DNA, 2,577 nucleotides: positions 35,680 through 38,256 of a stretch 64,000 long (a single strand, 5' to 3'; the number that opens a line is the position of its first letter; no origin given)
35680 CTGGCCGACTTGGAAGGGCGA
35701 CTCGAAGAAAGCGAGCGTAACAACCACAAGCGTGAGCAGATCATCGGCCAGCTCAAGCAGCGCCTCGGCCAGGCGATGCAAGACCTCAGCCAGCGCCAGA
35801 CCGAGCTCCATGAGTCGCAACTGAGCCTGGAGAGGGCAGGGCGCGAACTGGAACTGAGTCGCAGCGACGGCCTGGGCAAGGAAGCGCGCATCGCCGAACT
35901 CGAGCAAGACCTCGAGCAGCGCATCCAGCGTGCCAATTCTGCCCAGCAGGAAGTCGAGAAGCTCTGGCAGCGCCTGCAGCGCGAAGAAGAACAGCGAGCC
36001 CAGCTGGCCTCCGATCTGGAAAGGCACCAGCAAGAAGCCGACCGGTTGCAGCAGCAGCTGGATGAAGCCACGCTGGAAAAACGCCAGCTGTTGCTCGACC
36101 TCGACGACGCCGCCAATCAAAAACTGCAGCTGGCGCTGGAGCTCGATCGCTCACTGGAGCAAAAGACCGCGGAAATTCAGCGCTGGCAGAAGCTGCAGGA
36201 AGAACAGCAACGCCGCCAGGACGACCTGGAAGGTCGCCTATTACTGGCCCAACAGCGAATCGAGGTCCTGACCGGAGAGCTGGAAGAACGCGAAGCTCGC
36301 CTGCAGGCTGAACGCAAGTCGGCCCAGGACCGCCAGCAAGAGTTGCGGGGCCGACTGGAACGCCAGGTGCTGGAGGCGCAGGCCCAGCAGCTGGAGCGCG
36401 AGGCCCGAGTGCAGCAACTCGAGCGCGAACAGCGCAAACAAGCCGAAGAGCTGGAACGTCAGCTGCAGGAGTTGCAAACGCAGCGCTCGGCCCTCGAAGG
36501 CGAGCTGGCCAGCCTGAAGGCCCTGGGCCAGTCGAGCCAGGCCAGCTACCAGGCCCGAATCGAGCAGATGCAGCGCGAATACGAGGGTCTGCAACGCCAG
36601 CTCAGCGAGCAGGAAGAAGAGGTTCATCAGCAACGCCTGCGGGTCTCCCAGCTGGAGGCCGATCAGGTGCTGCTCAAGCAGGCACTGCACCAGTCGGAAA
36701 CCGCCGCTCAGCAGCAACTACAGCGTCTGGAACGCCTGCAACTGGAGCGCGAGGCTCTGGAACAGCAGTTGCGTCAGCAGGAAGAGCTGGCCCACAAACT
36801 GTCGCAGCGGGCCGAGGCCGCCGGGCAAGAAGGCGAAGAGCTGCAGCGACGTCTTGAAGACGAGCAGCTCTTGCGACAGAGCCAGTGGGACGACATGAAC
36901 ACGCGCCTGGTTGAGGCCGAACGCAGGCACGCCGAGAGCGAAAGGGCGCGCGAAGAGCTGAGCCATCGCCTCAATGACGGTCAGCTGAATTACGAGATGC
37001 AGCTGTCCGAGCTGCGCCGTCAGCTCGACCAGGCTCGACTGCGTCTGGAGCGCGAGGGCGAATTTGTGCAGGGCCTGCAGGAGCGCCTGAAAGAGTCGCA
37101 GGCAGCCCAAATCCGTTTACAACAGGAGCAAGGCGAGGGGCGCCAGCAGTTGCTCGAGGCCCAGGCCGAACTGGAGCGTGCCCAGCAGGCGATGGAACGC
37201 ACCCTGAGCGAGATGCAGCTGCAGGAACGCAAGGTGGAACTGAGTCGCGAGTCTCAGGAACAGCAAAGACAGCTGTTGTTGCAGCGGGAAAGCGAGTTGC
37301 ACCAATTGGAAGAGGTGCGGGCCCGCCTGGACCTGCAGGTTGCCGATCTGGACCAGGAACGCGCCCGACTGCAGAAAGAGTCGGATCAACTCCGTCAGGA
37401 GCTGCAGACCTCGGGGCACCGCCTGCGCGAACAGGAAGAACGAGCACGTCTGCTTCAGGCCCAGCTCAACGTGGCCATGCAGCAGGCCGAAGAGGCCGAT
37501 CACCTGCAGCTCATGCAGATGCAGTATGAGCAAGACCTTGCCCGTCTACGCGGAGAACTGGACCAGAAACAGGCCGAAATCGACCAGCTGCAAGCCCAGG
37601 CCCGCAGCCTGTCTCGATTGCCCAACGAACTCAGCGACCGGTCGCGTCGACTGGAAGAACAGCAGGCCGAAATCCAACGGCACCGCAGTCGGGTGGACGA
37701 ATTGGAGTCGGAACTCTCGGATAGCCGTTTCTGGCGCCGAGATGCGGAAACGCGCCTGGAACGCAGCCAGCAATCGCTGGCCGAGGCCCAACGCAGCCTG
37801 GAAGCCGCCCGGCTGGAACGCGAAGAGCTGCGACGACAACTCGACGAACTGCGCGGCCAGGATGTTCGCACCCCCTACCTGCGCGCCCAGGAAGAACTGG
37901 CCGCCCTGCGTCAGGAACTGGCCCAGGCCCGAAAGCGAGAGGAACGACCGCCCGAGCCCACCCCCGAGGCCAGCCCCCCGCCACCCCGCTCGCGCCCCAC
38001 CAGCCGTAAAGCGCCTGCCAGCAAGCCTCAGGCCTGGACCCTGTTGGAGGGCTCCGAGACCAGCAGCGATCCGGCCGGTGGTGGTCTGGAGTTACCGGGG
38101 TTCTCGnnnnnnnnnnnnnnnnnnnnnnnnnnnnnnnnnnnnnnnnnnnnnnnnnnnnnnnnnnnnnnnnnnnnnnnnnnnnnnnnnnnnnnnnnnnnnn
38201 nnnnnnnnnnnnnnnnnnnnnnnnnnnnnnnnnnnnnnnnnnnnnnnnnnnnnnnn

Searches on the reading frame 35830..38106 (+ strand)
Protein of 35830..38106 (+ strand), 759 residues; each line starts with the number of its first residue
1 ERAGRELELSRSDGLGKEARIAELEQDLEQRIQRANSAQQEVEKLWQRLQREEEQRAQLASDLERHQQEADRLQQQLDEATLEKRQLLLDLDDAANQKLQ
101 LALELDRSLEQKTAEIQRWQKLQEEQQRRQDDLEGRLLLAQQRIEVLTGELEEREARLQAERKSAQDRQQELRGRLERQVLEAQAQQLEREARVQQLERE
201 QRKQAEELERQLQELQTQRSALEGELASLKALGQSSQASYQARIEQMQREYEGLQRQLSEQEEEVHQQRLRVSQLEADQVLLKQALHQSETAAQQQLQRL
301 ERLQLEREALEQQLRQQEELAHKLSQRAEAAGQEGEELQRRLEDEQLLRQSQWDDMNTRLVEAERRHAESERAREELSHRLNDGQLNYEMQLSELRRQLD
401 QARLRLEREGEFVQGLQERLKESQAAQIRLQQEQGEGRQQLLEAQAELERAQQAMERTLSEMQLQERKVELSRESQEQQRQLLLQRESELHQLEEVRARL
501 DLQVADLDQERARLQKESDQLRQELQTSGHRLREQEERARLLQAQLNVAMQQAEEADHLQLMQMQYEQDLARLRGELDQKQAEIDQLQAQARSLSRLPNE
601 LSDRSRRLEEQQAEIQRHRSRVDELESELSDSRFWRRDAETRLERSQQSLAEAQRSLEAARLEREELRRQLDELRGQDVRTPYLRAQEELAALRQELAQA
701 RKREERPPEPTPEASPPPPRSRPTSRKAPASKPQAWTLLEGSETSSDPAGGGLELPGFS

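Call 41: find_homologous_proteins(query=window:35830-38106:+, max_evalue=1e-10)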
Query window:35830-38106:+: 8000 candidates shared short words with the query, none scored E <= 1e-10.
